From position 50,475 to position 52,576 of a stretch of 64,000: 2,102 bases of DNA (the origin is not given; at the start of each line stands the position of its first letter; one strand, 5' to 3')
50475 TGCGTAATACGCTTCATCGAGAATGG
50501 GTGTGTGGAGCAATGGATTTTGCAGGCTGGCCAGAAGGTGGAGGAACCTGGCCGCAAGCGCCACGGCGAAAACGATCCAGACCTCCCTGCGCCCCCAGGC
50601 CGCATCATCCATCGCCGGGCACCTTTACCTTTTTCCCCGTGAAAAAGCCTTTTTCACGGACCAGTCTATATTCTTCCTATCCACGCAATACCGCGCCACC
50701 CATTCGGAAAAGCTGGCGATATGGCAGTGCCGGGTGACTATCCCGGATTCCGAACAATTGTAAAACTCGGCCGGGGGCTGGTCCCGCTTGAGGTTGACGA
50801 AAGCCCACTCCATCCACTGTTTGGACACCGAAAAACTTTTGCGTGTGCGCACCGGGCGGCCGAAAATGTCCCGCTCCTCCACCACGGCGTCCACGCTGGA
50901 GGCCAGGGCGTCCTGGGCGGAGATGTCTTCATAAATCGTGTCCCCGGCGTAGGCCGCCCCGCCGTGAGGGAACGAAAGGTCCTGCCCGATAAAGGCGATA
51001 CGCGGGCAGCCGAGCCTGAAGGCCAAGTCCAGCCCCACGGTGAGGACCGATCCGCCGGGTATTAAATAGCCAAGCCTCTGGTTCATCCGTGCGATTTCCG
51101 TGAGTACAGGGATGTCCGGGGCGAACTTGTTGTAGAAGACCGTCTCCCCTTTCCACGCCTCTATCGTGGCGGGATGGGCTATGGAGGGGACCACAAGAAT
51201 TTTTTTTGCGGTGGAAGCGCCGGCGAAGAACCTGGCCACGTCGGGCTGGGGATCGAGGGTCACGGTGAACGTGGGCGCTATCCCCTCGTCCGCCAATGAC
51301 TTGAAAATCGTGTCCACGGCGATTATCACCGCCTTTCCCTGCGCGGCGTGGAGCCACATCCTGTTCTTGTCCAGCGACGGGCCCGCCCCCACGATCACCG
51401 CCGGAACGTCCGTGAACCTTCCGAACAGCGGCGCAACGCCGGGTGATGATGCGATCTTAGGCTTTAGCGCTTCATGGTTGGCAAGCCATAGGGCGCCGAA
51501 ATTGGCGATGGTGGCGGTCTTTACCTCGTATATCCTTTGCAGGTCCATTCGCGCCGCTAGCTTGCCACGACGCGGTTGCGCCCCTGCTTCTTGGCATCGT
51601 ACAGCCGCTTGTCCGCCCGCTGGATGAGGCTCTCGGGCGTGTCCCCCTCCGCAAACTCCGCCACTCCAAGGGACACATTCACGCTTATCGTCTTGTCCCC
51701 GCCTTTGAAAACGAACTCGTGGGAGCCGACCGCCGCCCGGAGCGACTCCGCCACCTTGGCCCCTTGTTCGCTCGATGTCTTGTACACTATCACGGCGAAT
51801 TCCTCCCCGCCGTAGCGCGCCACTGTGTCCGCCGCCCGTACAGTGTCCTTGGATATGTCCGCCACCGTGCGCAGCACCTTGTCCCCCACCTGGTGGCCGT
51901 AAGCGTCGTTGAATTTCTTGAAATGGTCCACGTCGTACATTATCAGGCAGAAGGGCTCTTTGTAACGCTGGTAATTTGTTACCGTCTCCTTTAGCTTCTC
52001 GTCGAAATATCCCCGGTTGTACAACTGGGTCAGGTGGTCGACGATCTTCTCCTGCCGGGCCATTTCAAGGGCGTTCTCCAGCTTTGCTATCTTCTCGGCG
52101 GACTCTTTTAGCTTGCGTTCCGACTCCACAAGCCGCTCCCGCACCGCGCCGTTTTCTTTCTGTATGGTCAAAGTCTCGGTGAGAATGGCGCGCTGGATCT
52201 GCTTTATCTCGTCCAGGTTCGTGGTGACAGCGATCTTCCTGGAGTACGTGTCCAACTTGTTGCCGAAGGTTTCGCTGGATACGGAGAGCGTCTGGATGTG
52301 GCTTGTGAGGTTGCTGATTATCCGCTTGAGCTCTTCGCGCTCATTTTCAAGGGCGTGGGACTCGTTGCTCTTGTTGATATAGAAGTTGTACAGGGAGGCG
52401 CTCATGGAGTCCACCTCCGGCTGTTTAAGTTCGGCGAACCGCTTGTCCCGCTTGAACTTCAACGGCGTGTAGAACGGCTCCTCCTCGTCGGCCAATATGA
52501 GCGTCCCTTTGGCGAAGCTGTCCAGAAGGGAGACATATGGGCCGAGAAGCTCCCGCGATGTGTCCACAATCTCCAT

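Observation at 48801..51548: GT39/GT-C membrane glycosyltransferase with TPR tail followed by a Maf/DUF115-like protein: a possible protein or flagellin glycosylation pair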

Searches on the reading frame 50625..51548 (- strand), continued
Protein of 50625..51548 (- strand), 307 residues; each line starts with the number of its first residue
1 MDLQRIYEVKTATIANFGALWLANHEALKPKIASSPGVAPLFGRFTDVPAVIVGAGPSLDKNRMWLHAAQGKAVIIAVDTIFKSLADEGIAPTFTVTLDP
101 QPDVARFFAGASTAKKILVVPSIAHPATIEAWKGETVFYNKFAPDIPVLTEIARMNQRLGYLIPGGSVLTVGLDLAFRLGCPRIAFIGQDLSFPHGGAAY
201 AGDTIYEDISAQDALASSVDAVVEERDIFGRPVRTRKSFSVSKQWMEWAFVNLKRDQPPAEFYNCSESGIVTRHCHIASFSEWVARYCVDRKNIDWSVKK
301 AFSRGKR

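Call 87: search_protein_families(library=pfam, proteins=[L044:10916-12676:-, L044:12672-14639:-, L044:14615-16882:-, L044:4336-6042:-, L039:11014-11763:-, L039:12113-13384:-, L039:13436-14884:-, L039:14974-15969:-, L016:12324-13163:-, L044:17167-18369:+], max_evalue=0.000001)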
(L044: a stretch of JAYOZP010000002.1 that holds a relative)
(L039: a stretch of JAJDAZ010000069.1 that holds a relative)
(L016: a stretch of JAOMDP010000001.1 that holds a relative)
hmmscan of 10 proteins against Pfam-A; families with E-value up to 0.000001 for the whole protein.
L044:10916-12676:- (586 aa): 10 families
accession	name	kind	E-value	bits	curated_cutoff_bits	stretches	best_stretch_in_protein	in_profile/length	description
PF00515.34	TPR_1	-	6.1e-23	80.1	27.8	1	435-467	2-34/34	Tetratricopeptide repeat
PF07719.23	TPR_2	-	8.3e-23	79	27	0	435-466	2-33/34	Tetratricopeptide repeat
PF13181.12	TPR_8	-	4.3e-18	64.3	25.7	0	507-535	6-34/34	Tetratricopeptide repeat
PF13414.12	TPR_11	-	2.5e-15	56.3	26.8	1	441-481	1-41/42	TPR repeat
PF13424.12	TPR_12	-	7.3e-15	55.4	30.1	0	469-531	4-74/77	Tetratricopeptide repeat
PF13431.12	TPR_17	-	1.3e-13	50.5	24.4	0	456-488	1-33/34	Tetratricopeptide repeat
PF14559.12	TPR_19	-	7.5e-11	42.6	25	0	479-537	2-59/68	Tetratricopeptide repeat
PF13428.12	TPR_14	-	5.7e-10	39.3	23.5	0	435-476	2-43/44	Tetratricopeptide repeat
PF13432.12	TPR_16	-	6.9e-09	36.4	32.7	0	447-489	10-52/65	Tetratricopeptide repeat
PF13374.12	TPR_10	-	2.9e-07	30.7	27.5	0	473-494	7-28/42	Tetratricopeptide repeat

L044:12672-14639:- (655 aa): 14 families
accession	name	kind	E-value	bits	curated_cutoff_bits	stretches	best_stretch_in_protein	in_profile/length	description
PF00515.34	TPR_1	-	2.2e-32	110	27.8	0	536-568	2-34/34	Tetratricopeptide repeat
PF07719.23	TPR_2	-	7e-30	101.1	27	0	536-568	2-34/34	Tetratricopeptide repeat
PF13431.12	TPR_17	-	1.1e-24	85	24.4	0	591-623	1-33/34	Tetratricopeptide repeat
PF13181.12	TPR_8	-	5e-24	82.8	25.7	0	536-568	2-34/34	Tetratricopeptide repeat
PF13414.12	TPR_11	-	5.1e-23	80.9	26.8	0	542-582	1-41/42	TPR repeat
PF13424.12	TPR_12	-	7.4e-18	65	30.1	0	570-627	4-69/77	Tetratricopeptide repeat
PF13432.12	TPR_16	-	8.4e-18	64.9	32.7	0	505-568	1-64/65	Tetratricopeptide repeat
PF14559.12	TPR_19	-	4.6e-16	59.3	25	1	517-569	7-59/68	Tetratricopeptide repeat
PF13428.12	TPR_14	-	8.3e-13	48.1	23.5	0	535-569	1-35/44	Tetratricopeptide repeat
PF13176.12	TPR_7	-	2.9e-09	36.7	27.9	0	539-567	3-33/36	Tetratricopeptide repeat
PF24575.1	TPR_Slam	-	2.4e-08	34.8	35.2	0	538-592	50-104/104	Surface lipoprotein assembly modifier, N-terminal TPR repeats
PF13374.12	TPR_10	-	1.6e-07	31.6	27.5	0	604-623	3-22/42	Tetratricopeptide repeat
PF13371.12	TPR_9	-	6.9e-07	29.6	35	0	601-640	27-65/73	Tetratricopeptide repeat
PF23914.1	TPR_CcmH_CycH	-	9e-07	29.3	42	0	528-632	43-150/158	Cytochrome c-type biogenesis protein H TPR domain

L044:14615-16882:- (755 aa): 19 families
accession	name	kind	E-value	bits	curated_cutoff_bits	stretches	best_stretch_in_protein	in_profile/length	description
PF00515.34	TPR_1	-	2.2e-42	141.6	27.8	0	570-602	2-34/34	Tetratricopeptide repeat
PF07719.23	TPR_2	-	1.2e-40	134.6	27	0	462-493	3-34/34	Tetratricopeptide repeat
PF13181.12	TPR_8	-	3.1e-40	133.3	25.7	0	463-493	4-34/34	Tetratricopeptide repeat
PF13414.12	TPR_11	-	2.3e-36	123.7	26.8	0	580-617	5-42/42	TPR repeat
PF13424.12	TPR_12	-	1.1e-30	106.1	30.1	0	603-666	3-67/77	Tetratricopeptide repeat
PF13432.12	TPR_16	-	2e-26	92.5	32.7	0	464-521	1-58/65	Tetratricopeptide repeat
PF13431.12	TPR_17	-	5e-25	86.1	24.4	0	483-514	2-33/34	Tetratricopeptide repeat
PF14559.12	TPR_19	-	1.2e-24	86.9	25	1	648-703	2-57/68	Tetratricopeptide repeat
PF13176.12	TPR_7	-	3.8e-19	67.5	27.9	0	710-740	4-33/36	Tetratricopeptide repeat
PF13428.12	TPR_14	-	3.7e-17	61.5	23.5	0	672-712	2-42/44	Tetratricopeptide repeat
PF24575.1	TPR_Slam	-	3.5e-13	50.3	35.2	0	678-725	54-100/104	Surface lipoprotein assembly modifier, N-terminal TPR repeats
PF13174.12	TPR_6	-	5e-13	49.2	26.3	0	605-631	2-28/33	Tetratricopeptide repeat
PF13374.12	TPR_10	-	2.7e-12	46.7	27.5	0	429-455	5-31/42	Tetratricopeptide repeat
PF23914.1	TPR_CcmH_CycH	-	6.4e-12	46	42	0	644-734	57-149/158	Cytochrome c-type biogenesis protein H TPR domain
PF25064.1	ARM_TT21_5th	-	6.8e-11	42.9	27.8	0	585-663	17-98/117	TT21 fifth ARM repeats domain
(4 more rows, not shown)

L044:4336-6042:- (568 aa): 2 families
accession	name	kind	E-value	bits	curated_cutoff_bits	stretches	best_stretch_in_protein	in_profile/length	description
PF00437.27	T2SSE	-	1e-138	462.5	24.9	1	182-564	4-370/370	Type II/IV secretion system protein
PF05157.20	MshEN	-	1.1e-21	77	23.1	1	60-146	1-88/90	MshEN domain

L039:11014-11763:- (249 aa): 2 families
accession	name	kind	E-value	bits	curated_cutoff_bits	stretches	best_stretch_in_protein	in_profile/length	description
PF12706.13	Lactamase_B_2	-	5.9e-17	62.4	27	1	28-217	1-200/200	Beta-lactamase superfamily domain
PF00753.33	Lactamase_B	-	2.7e-12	47.5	22.7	1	17-164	5-151/196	Metallo-beta-lactamase superfamily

L039:12113-13384:- (423 aa): 2 families
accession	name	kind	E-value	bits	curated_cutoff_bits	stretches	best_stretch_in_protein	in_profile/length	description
PF08495.15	FIST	-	1.4e-37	129.9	23.2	1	59-250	2-188/189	FIST N domain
PF10442.14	FIST_C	-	3.9e-30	105.1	28.5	1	258-397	6-131/131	FIST C domain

L039:13436-14884:- (482 aa): 4 families
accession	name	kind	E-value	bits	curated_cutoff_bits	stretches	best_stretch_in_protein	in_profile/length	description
PF01593.30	Amino_oxidase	-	8.6e-61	207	19.8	1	10-469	1-441/443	Flavin containing amine oxidoreductase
PF13450.12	NAD_binding_8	-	9.6e-14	51.9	21.9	1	5-75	1-68/68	NAD(P)-binding Rossmann-like domain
PF07992.20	Pyr_redox_2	-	3.2e-10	40.4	26.1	0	232-295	180-240/291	Pyridine nucleotide-disulphide oxidoreductase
PF01266.30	DAO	-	4.5e-09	36.7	27.9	0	2-42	1-37/353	FAD dependent oxidoreductase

L039:14974-15969:- (331 aa): 1 family
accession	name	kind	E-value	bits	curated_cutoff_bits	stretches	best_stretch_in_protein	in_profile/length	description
PF00174.25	Oxidored_molyb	-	4.9e-34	117.8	24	1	120-277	7-169/169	Oxidoreductase molybdopterin binding domain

L016:12324-13163:- (279 aa): 2 families
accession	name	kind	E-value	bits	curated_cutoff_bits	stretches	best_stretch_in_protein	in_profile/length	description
PF13413.12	HTH_25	-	2.2e-19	69.5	24.6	1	7-67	1-61/62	Helix-turn-helix domain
PF13464.11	RodZ_C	-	9.6e-10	38.7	23.9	1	203-271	2-71/72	RodZ C-terminal domain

L044:17167-18369:+ (401 aa): 4 families
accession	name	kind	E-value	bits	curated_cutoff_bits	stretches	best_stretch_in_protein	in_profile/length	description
PF08484.17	Methyltransf_14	-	1.1e-37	129.8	23.5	1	275-396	39-160/160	C-methyltransferase C-terminal domain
PF13489.12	Methyltransf_23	-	1.8e-14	54.2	27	1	87-243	7-161/164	Methyltransferase domain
PF08421.16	Methyltransf_13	-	1.4e-09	38.4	31.3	1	11-68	1-62/62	Putative zinc binding domain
PF08242.18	Methyltransf_12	-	5.3e-07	30.7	30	0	106-200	1-98/98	Methyltransferase domain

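Call 93: search_solved_structures(query=L044:18467-19453:+, max_evalue=0.001)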
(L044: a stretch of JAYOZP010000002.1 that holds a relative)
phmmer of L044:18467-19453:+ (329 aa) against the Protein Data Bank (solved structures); distinct sequences matched with E-value up to 0.001: 43.
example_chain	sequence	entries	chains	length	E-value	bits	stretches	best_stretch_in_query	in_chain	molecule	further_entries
1n7g_A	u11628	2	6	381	2.4e-94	319.1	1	2-327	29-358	GDP-D-mannose-4,6-dehydratase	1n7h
6gpj_A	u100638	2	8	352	4.4e-93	314.9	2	4-264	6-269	GDP-mannose 4,6 dehydratase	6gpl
5in4_A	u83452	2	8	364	5.5e-93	314.6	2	4-264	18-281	GDP-mannose 4,6 dehydratase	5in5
6gpk_A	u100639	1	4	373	5.7e-93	314.6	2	4-264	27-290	GDP-mannose 4,6 dehydratase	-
1t2a_A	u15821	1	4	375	5.8e-93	314.5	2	4-264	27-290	GDP-mannose 4,6 dehydratase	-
6q94_B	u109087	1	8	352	1.6e-92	313.1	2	4-264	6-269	GDP-mannose 4,6 dehydratase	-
1db3_A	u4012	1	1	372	4.2e-87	295.3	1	2-263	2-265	GDP-MANNOSE 4,6-DEHYDRATASE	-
5uzh_A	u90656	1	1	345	6.9e-87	294.6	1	2-266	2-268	NafoA.00085.b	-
7kf3_A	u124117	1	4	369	3.7e-85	288.9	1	2-328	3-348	GDP-mannose 4,6-dehydratase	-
2z1m_A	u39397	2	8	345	7.5e-84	284.6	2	2-272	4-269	GDP-D-mannose dehydratase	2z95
1rpn_A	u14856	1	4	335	4.2e-78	265.7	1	2-327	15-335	GDP-mannose 4,6-dehydratase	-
7us5_A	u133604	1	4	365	9.7e-22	80.5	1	2-314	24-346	GDP-D-GLYCERO-D-MANNO-HEPTOSE 4,6-DEHYDRATASE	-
2pk3_A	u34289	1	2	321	1.6e-16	63.4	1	3-310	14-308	GDP-6-deoxy-D-lyxo-4-hexulose reductase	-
7ys8_A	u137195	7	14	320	9.1e-13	51.1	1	3-235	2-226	UDP-glucose 4-epimerase | UDP-glucose 4-epimerase along with EC 5.1.3.2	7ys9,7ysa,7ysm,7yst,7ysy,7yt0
4zrm_A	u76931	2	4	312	1.5e-10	43.8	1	5-322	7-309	UDP-glucose 4-epimerase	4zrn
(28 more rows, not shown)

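Call 94: search_solved_structures(query=L044:19457-20185:+, max_evalue=0.001)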
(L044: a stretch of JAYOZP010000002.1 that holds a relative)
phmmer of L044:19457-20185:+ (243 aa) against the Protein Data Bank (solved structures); distinct sequences matched with E-value up to 0.001: 27.
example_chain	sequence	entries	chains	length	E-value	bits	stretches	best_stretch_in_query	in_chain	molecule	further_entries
5mlz_A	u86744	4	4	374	5.2e-37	130.9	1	2-221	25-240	Dolichol monophosphate mannose synthase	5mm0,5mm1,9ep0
9hwj_A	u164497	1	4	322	6.5e-13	52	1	2-212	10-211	Undecaprenyl-phosphate 4-deoxy-4-formamido-L-arabinose transferase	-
9bhc_C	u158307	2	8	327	7.9e-13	51.7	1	2-212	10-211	Undecaprenyl-phosphate 4-deoxy-4-formamido-L-arabinose transferase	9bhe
8vxh_A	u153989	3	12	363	1.1e-12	51.3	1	2-212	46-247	Undecaprenyl-phosphate 4-deoxy-4-formamido-L-arabinose transferase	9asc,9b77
2z87_A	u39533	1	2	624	1.1e-12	51.2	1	2-99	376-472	Chondroitin synthase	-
2z86_A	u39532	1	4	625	1.1e-12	51.2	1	2-99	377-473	Chondroitin synthase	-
5ekp_C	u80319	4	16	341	6.8e-12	48.6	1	2-123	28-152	Uncharacterized glycosyltransferase sll0501 | Glycosyltransferase sll0501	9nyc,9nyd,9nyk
5eke_A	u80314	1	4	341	6.8e-12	48.6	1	2-123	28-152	Uncharacterized glycosyltransferase sll0501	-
9nye_A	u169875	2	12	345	7e-12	48.6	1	2-123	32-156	Glycosyltransferase sll0501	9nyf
3bcv_A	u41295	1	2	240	1.8e-09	40.7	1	2-91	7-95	Putative glycosyltransferase protein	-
8vh7_A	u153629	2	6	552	3.2e-08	36.6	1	2-92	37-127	Heparosan synthase B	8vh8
8viw_A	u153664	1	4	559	3.3e-08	36.5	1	2-92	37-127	Heparosan synthase B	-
9jma_A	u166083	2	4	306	1.1e-06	31.5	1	2-119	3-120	GalNAc(5)-diNAcBac-PP-undecaprenol beta-1,3-glucosyltransferase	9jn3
5hea_A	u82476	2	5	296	3.1e-06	30.1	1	1-114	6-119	Putative glycosyltransferase (GalT1)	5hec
2d7i_A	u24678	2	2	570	5.5e-06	29.3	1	3-113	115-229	Polypeptide N-acetylgalactosaminyltransferase 10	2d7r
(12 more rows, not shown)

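Call 95: find_homologous_proteins(query=L044:13350-14639:-, max_evalue=1e-10)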
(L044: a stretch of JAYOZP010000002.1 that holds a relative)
Query L044:13350-14639:- (430 aa): 407 proteins with E <= 1e-10 among 8000 candidates; the best 120 are listed.
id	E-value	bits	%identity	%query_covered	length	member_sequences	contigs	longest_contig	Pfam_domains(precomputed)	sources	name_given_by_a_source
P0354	1.7e-267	905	100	98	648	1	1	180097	PF13431.13,PF23914.2,PF13414.13,PF13176.13,PF13428.13,PF13374.13,PF14559.13,PF24575.2,PF13371.13,PF00515.35,PF13424.13,PF21033.5,PF13432.13,PF13181.13,PF14561.13,PF07719.24,PF13174.13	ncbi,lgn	-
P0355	1.1e-217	741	80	98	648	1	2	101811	PF25063.1,PF13431.13,PF23914.2,PF13414.13,PF13176.13,PF13428.13,PF13374.13,PF14559.13,PF24575.2,PF13371.13,PF00515.35,PF13424.13,PF21033.5,PF13432.13,PF13181.13,PF07719.24,PF13174.13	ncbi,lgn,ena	-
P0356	4.1e-204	697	75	100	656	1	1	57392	PF13431.13,PF13414.13,PF13176.13,PF13428.13,PF14559.13,PF24575.2,PF00515.35,PF13424.13,PF21033.5,PF13432.13,PF13181.13,PF07719.24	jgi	jgi:protein O-mannosyl-transferase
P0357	1.3e-202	692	75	98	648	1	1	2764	PF13431.13,PF13414.13,PF13176.13,PF13428.13,PF14559.13,PF24575.2,PF00515.35,PF13424.13,PF21033.5,PF13432.13,PF13181.13,PF07719.24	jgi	jgi:protein O-mannosyl-transferase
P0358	8.9e-200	682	76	98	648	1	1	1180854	PF13431.13,PF23914.2,PF13414.13,PF13428.13,PF13374.13,PF14559.13,PF24575.2,PF13371.13,PF00515.35,PF13424.13,PF21033.5,PF13432.13,PF13181.13,PF07719.24,PF13174.13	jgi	jgi:Flp pilus assembly protein TadD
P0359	2.7e-198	677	74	98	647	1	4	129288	PF13431.13,PF23914.2,PF13414.13,PF13176.13,PF13428.13,PF13374.13,PF14559.13,PF24575.2,PF13371.13,PF00515.35,PF13424.13,PF21033.5,PF13432.13,PF13181.13,PF07719.24,PF13174.13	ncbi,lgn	-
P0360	2.5e-197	674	73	98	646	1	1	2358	PF13431.13,PF23914.2,PF13414.13,PF13176.13,PF13428.13,PF13374.13,PF14559.13,PF24575.2,PF13371.13,PF00515.35,PF13424.13,PF21033.5,PF13432.13,PF13181.13,PF07719.24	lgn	-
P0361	1.3e-196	672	74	98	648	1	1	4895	PF13431.13,PF23914.2,PF13414.13,PF13176.13,PF13428.13,PF14559.13,PF24575.2,PF13371.13,PF00515.35,PF13424.13,PF21033.5,PF13432.13,PF13181.13,PF07719.24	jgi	jgi:protein O-mannosyl-transferase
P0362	1.9e-194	665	73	98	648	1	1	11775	PF13431.13,PF23914.2,PF13414.13,PF13176.13,PF13428.13,PF14559.13,PF24575.2,PF13371.13,PF00515.35,PF13424.13,PF21033.5,PF13432.13,PF13181.13,PF07719.24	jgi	-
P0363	1.1e-187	642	72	98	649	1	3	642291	PF13431.13,PF23914.2,PF13414.13,PF13176.13,PF13428.13,PF14559.13,PF00515.35,PF13424.13,PF21033.5,PF13432.13,PF13181.13,PF07719.24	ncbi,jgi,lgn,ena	-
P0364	1.4e-166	573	64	98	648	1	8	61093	PF25063.1,PF03704.24,PF13431.13,PF23914.2,PF13414.13,PF13176.13,PF13428.13,PF00637.27,PF13374.13,PF14559.13,PF24575.2,PF13371.13,PF00515.35,PF12895.14,PF13424.13,PF21033.5,PF13432.13,PF13181.13,PF14561.13,PF07719.24,PF13174.13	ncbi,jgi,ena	jgi:tetratricopeptide (TPR) repeat protein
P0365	9.1e-111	389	48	95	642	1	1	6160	PF25063.1,PF13431.13,PF23914.2,PF13414.13,PF13176.13,PF13428.13,PF13374.13,PF14559.13,PF13371.13,PF00515.35,PF12895.14,PF13424.13,PF21033.5,PF13432.13,PF13181.13,PF07719.24,PF13174.13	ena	-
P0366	9.9e-111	389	47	95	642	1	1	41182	PF25063.1,PF13431.13,PF23914.2,PF13414.13,PF13176.13,PF13428.13,PF25064.2,PF13374.13,PF14559.13,PF13371.13,PF00515.35,PF12895.14,PF13424.13,PF21033.5,PF13432.13,PF13181.13,PF07719.24,PF13174.13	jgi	jgi:protein O-mannosyl-transferase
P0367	1.2e-110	389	48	95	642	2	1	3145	PF13431.13,PF23914.2,PF13414.13,PF13176.13,PF13428.13,PF25064.2,PF13374.13,PF14559.13,PF13371.13,PF00515.35,PF12895.14,PF13424.13,PF21033.5,PF13432.13,PF13181.13,PF07719.24,PF13174.13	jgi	-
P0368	1.9e-110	388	47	95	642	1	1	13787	PF25063.1,PF13431.13,PF23914.2,PF13414.13,PF13176.13,PF13428.13,PF13374.13,PF14559.13,PF13371.13,PF00515.35,PF12895.14,PF13424.13,PF21033.5,PF13432.13,PF13181.13,PF07719.24,PF13174.13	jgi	jgi:protein O-mannosyl-transferase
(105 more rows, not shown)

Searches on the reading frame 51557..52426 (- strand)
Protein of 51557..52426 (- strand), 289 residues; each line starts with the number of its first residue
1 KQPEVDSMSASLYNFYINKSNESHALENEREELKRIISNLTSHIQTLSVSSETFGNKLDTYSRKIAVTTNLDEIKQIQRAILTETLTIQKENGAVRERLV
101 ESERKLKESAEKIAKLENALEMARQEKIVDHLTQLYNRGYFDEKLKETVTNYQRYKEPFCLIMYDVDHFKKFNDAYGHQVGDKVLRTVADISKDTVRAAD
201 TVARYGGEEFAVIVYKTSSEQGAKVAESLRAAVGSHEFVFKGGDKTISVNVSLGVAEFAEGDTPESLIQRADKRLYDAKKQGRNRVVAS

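Call 79: search_protein_families(library=pfam, proteins=[window:51557-52426:-], max_evalue=0.001)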
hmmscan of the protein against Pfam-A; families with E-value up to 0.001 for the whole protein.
window:51557-52426:- (289 aa): 1 family
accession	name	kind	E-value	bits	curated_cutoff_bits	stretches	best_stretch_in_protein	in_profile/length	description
PF00990.26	GGDEF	-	3.5e-50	170.4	23.8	1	129-285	3-161/161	Diguanylate cyclase, GGDEF domain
